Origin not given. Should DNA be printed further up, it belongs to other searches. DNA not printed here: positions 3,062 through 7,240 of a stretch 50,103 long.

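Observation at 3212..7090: Replisome-in-one-polypeptide: SF3 helicase + AEP primase + exonuclease + family-B polymerase fusion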

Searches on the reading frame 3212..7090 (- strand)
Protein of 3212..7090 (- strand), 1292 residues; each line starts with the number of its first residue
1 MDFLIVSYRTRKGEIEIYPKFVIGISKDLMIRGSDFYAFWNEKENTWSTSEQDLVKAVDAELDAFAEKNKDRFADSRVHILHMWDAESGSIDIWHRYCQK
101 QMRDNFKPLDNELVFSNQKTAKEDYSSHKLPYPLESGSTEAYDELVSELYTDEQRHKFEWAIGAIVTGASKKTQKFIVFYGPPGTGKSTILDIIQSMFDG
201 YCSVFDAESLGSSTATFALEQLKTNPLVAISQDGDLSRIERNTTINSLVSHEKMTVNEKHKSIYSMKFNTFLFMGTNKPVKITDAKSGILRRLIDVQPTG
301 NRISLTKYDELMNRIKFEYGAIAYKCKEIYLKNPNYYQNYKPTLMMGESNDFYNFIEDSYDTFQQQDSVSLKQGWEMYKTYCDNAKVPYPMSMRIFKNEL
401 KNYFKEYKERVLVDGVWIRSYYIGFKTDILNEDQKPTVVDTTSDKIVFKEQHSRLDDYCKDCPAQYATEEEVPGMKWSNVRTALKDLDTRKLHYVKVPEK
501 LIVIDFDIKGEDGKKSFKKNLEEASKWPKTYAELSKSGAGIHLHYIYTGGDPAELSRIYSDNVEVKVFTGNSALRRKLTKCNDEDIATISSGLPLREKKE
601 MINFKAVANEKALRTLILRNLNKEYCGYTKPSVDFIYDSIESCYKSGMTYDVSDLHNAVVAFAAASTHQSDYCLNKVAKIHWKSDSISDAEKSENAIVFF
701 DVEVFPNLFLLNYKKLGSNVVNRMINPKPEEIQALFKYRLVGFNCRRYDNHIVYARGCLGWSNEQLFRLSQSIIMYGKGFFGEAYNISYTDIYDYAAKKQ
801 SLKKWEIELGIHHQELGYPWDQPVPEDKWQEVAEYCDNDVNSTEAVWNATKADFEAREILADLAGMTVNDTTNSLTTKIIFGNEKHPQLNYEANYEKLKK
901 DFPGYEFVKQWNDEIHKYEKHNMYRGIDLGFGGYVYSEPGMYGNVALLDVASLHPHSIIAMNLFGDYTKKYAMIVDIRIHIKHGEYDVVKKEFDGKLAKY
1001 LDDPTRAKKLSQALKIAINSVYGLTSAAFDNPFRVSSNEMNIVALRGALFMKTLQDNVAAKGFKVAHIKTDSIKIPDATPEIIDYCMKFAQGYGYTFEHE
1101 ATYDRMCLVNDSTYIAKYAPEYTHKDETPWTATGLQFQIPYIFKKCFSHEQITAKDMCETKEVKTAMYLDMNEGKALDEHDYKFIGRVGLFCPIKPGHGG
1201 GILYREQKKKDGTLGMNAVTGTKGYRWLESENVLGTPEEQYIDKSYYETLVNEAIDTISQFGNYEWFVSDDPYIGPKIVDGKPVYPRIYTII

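Call 4: search_protein_families(library=pfam, proteins=[window:3212-7090:-], max_evalue=1)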
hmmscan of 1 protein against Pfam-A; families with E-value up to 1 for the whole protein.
window:3212-7090:- (1292 aa): 15 families
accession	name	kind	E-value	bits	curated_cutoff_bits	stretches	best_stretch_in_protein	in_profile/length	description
PF19263.5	DUF5906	-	7.8e-14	52.7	27.6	1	179-292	1-114/114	Family of unknown function (DUF5906)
PF03288.22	Pox_D5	-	0.00089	20.1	21.4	1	348-408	2-60/86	Poxvirus D5 protein-like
PF13476.12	AAA_23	-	0.0018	19.4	27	1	175-246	20-97/201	AAA domain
PF13401.12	AAA_22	-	0.0082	16.9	27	1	172-200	3-31/130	AAA domain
PF13555.12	AAA_29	-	0.018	15.2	27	1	177-198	25-46/61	P-loop containing region of AAA domain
PF13238.12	AAA_18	-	0.021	15.7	29.4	1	177-204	1-25/128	AAA domain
PF13521.12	AAA_28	-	0.028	15.1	27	1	177-197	2-22/164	AAA domain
PF00004.35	AAA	-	0.032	15.1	21.2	1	177-207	1-31/131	ATPase family associated with various cellular activities (AAA)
PF01637.24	ATPase_2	-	0.034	14.4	33.2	1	159-194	5-40/225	ATPase domain predominantly from Archaea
PF00910.28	RNA_helicase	-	0.087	13.8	21.5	1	177-202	1-26/105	RNA helicase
PF13304.12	AAA_21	-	0.095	13.2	27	1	176-199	1-24/304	AAA domain, putative AbiEii toxin, Type IV TA system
PF00005.33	ABC_tran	-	0.1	13.7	25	1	174-199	11-36/137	ABC transporter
PF05496.18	RuvB_N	-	0.11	12.7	27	1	170-201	29-60/159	Holliday junction DNA helicase RuvB P-loop domain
PF13604.12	AAA_30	-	0.12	12.5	27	1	168-198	12-42/191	AAA domain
PF00931.28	NB-ARC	-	0.16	11.6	23.5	1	172-207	16-51/248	NB-ARC domain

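Call 5: search_protein_families(library=phrogs, proteins=[window:3212-7090:-], max_evalue=0.01)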
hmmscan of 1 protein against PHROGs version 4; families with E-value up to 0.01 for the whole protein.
window:3212-7090:- (1292 aa): 18 families
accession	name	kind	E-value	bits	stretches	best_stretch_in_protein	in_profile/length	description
phrog_4210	-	DNA, RNA and nucleotide metabolism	0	1838.3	1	1-1274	1-1291/1304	DNA polymerase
phrog_1252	-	DNA, RNA and nucleotide metabolism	6.1e-44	151.6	1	689-1258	46-651/663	DNA polymerase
phrog_1829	-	DNA, RNA and nucleotide metabolism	2.6e-25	89.7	2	153-413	483-740/772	DNA primase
phrog_1156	-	DNA, RNA and nucleotide metabolism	3.3e-22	79.9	1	59-436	443-831/855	DNA primase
phrog_864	-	DNA, RNA and nucleotide metabolism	1.3e-18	67.9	1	143-417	333-620/1064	DNA primase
phrog_7601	-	unknown function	1.1e-13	52.3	1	164-409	10-259/289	-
phrog_6088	-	DNA, RNA and nucleotide metabolism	2.6e-12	47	1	161-408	494-749/772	DNA primase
phrog_7485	-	unknown function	6.6e-05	23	1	177-231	230-284/430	-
phrog_800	-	head and packaging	0.00011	22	1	144-201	2-59/511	terminase small subunit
phrog_3022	-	DNA, RNA and nucleotide metabolism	0.00024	20.7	1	475-550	52-134/788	DNA primase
phrog_1139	-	DNA, RNA and nucleotide metabolism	0.0018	17.3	1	176-298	546-673/895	DNA primase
phrog_139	-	other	0.0024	18.3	1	166-200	75-108/342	deoxynucleoside monophosphate kinase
phrog_16950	-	DNA, RNA and nucleotide metabolism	0.0025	16.8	1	162-294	548-681/843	DNA primase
phrog_9172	-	unknown function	0.0033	17.3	1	171-243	104-184/509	-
phrog_403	-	DNA, RNA and nucleotide metabolism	0.0042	17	0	826-848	222-244/321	DNA polymerase exonuclease subunit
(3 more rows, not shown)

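Call 6: search_solved_structures(query=window:3212-7090:-, max_evalue=1)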
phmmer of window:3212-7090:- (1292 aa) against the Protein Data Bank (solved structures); distinct sequences matched with E-value up to 1: 6.
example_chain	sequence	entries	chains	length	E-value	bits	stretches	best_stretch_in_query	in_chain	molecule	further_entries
3k57_A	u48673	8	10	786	0.015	16.1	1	932-1073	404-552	DNA polymerase II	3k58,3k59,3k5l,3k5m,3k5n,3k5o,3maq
1q8i_A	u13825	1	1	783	0.02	15.7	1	932-1073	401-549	DNA polymerase II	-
9lur_A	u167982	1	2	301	0.23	12.3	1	173-220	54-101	ESX-1 secretion system protein EccA1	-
6oaa_B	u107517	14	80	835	0.88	10.3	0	174-208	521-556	Cell division control protein 48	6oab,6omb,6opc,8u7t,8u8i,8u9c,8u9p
8dar_A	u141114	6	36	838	0.89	10.3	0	174-208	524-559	Cell division control protein 48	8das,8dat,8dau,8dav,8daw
6oa9_A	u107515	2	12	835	0.94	10.2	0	174-208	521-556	Cell division control protein 48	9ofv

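Call 7: search_dna_similar(query=window:3212-7090:-, collection=phages, mode=protein, max_rows=40)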
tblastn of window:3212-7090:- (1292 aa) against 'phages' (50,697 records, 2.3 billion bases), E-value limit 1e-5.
Records with a match: 429; places in all: 429; records where one place covers at least 80% of the query: 252.
Best place of each record, by identity: <60% 429.
By first word of the organism name: Enterococcus 97; Arthrobacter 95; Gordonia 55; Streptomyces 54; Pseudomonas 37; Lactococcus 24; Siphovirus 12; Curtobacterium 7; Listeria 7; Rhodobacter 7; and 18 more.
By host as written in the record: Arthrobacter sp. ATCC 21022 62; Gordonia rubripertincta NRRL B-16540 36; Enterococcus faecalis 34; Streptomyces griseus ATCC 10137 18; Lactococcus lactis 18; Arthrobacter globiformis B-2979 15; Gordonia terrae 3612 15; Pseudomonas aeruginosa 15; and 96 more.
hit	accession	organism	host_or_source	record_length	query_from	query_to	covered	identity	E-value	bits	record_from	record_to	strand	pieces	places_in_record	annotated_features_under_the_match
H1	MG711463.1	Faecalibacterium phage FP_oengus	Faecalibacterium prausnitzii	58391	1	1278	99%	59.7%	0e+0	1560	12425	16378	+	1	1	helicase/polymerase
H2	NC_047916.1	Faecalibacterium phage FP_oengus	Faecalibacterium prausnitzii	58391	1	1278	99%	59.7%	0e+0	1560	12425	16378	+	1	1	DNA polymerase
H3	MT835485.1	Bacteriophage sp.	human fecal samples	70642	1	1274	99%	52.7%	0e+0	1416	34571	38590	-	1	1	record has no annotation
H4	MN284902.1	Arthrobacter phage Makai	Arthrobacter globiformis NRRL B-2979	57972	1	1271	98%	50.2%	0e+0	1232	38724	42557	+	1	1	57: DNA primase/polymerase | 58: hypothetical protein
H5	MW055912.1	Arthrobacter phage Truckee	Arthrobacter globiformis B-2979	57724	1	1271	98%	50.2%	0e+0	1232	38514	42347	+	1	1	55: DNA primase/polymerase | 56: hypothetical protein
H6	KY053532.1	Siphovirus 29632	periodontitis patient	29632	1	1269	98%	50.0%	0e+0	1214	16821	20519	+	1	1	DNA polymerase B region protein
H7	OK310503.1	Arthrobacter phage Tokki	Arthrobacter globiformis B-2979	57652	1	1270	98%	49.7%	0e+0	1223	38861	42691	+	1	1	62: DNA primase/polymerase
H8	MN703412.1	Arthrobacter phage Giantsbane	Arthrobacter globiformis B-2979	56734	1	1270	98%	49.7%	0e+0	1220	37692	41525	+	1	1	59: DNA primase/polymerase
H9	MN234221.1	Arthrobacter phage Shepard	Arthrobacter globiformis NRRL B-2979 SEA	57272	1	1271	98%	49.6%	0e+0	1219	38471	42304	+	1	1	59: DNA primase/polymerase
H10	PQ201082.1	Arthrobacter phage Phaby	Arthrobacter globiformis B-2979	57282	1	1269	98%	49.7%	0e+0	1220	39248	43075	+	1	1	59: DNA primase/polymerase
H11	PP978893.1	Arthrobacter phage MiniBagel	Arthrobacter sp. ATCC 21022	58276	1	1270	98%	49.6%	0e+0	1209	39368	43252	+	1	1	56: DNA primase/polymerase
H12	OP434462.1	Arthrobacter phage LilHuddy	Arthrobacter globiformis B-2979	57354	1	1271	98%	49.5%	0e+0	1217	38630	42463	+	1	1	58: DNA primase/polymerase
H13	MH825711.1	Arthrobacter phage Tenno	Arthrobacter sp. ATCC 21022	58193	1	1270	98%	49.5%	0e+0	1207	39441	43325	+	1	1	57: DNA primase/polymerase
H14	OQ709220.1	Arthrobacter phage Inked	Arthrobacter sp. ATCC 21022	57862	1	1271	98%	49.4%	0e+0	1219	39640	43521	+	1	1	61: DNA primase/polymerase | 62: hypothetical protein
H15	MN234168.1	Arthrobacter phage Ingrid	Arthrobacter globiformis NRRL B-2979 SEA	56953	1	1271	98%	49.4%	0e+0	1216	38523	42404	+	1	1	60: DNA primase/polymerase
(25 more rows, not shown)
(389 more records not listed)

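Call 9: find_homologous_proteins(query=window:3212-7090:-, max_evalue=0.00001)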
Query window:3212-7090:- (1292 aa): 8000 proteins with E <= 0.00001 among 8000 candidates; the best 120 are listed.
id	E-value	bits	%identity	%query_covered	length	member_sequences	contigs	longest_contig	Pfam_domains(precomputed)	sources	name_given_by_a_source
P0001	0.0e+0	2994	99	100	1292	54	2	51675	PF19263.6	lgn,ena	-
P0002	0.0e+0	2579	85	99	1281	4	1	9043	PF19263.6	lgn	-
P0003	0.0e+0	2221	73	99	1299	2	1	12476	PF19263.6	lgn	-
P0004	0.0e+0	2142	69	99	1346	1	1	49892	PF19263.6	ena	-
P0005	0.0e+0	2098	70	99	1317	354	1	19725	PF19263.6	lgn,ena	-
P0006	0.0e+0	2059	68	99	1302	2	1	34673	PF19263.6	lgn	-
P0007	0.0e+0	1966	66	100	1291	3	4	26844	PF19263.6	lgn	-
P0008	0.0e+0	1928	65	99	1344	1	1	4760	PF19263.6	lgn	-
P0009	0.0e+0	1926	66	99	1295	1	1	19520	PF19263.6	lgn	-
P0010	0.0e+0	1912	64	99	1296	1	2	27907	PF19263.6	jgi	jgi:energy-coupling factor transporter ATP-binding protein EcfA2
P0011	0.0e+0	1900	63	99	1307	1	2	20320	PF19263.6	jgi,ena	-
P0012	0.0e+0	1898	62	99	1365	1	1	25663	PF19263.6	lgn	-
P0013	0.0e+0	1895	65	98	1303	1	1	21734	PF19263.6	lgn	-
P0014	0.0e+0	1894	63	100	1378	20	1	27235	PF19263.6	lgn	-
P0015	0.0e+0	1888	64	99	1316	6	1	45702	PF19263.6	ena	-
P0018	0.0e+0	1863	62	99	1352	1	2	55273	PF19263.6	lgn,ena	-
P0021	0.0e+0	1853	59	99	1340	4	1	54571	PF19263.6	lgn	-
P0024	0.0e+0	1850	62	99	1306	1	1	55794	PF19263.6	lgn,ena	-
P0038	0.0e+0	1816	64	99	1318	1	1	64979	PF19263.6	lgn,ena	-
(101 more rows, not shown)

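Call 24: search_solved_structures(query=A1, max_evalue=10)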
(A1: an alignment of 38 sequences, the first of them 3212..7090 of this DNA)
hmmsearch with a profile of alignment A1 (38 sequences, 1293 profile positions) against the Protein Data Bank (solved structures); distinct sequences matched with E-value up to 10: 31.
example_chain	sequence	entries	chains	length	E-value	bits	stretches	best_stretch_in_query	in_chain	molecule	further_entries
3k57_A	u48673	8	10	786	2.4e-05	25.4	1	932-1074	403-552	DNA polymerase II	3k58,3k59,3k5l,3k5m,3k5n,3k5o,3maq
1q8i_A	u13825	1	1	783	3.5e-05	24.8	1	932-1074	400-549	DNA polymerase II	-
1d5a_A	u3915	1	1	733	0.0059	17.5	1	917-1085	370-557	PROTEIN (DNA POLYMERASE)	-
8s84_A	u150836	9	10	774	0.0064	17.3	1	917-1093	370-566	DNA polymerase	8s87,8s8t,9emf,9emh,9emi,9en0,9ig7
1qqc_A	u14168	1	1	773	0.0067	17.3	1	917-1084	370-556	DNA POLYMERASE II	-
6wya_A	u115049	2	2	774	0.014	16.2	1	917-1111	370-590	DNA polymerase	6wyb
9lur_A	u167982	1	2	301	0.052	14.3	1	176-222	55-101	ESX-1 secretion system protein EccA1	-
2yn3_A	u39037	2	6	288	0.083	13.7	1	842-881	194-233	PUTATIVE INNER MEMBRANE PROTEIN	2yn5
5eip_A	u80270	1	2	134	0.092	13.5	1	616-697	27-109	YTH domain-containing protein mmi1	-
1wn7_A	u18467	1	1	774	0.1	13.4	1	917-1110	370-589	Family B DNA Polymerase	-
5o8m_A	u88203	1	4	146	0.11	13.2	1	616-697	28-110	YTH domain-containing protein mmi1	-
2xhb_A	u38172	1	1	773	0.14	12.9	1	917-1082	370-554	DNA POLYMERASE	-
2vwj_A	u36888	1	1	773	0.14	12.9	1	917-1082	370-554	DNA POLYMERASE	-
2vwk_A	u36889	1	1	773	0.14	12.9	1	917-1082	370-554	DNA POLYMERASE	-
1tgo_A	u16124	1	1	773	0.14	12.9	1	917-1082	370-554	PROTEIN (THERMOSTABLE B DNA POLYMERASE)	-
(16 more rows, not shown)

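Call 41: get_annotated_region(hit=H1, flank=7000)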
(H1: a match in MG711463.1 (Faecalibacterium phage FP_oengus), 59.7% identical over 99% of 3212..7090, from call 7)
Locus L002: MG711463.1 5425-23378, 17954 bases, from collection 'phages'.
description: Faecalibacterium phage FP_oengus, complete genome.
organism: Faecalibacterium phage FP_oengus (NCBI taxid 2070188)
taxonomy: Viruses; Duplodnaviria; Heunggongvirae; Uroviricota; Caudoviricetes; Oengusvirus; Oengusvirus oengus
host: Faecalibacterium prausnitzii; source: -; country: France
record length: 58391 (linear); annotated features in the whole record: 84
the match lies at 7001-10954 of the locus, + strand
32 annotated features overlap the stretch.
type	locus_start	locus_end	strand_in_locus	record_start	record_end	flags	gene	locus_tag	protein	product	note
CDS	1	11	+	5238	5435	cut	-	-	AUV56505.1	hypothetical protein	rasttk_feature_creation_tool=prodigal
CDS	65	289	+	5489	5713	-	-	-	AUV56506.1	hypothetical protein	rasttk_feature_creation_tool=prodigal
CDS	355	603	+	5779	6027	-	-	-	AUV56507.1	hypothetical protein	rasttk_feature_creation_tool=prodigal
CDS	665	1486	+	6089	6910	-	-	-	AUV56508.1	hypothetical protein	rasttk_feature_creation_tool=prodigal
CDS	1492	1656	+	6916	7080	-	-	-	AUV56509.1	hypothetical protein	rasttk_feature_creation_tool=prodigal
CDS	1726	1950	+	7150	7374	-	-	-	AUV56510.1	hypothetical protein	rasttk_feature_creation_tool=prodigal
CDS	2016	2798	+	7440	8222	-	-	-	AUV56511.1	hypothetical protein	rasttk_feature_creation_tool=prodigal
CDS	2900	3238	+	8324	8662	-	-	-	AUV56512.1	hypothetical protein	rasttk_feature_creation_tool=prodigal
CDS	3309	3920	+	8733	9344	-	-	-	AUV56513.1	hypothetical protein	rasttk_feature_creation_tool=prodigal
CDS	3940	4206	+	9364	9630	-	-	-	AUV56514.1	hypothetical protein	rasttk_feature_creation_tool=prodigal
CDS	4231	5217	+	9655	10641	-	-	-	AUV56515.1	hypothetical protein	rasttk_feature_creation_tool=prodigal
CDS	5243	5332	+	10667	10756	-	-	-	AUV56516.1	hypothetical protein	rasttk_feature_creation_tool=prodigal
CDS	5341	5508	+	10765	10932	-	-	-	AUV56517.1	hypothetical protein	rasttk_feature_creation_tool=prodigal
CDS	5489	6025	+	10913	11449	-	-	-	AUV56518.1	hypothetical protein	rasttk_feature_creation_tool=prodigal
CDS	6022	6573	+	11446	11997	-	-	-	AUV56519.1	hypothetical protein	rasttk_feature_creation_tool=prodigal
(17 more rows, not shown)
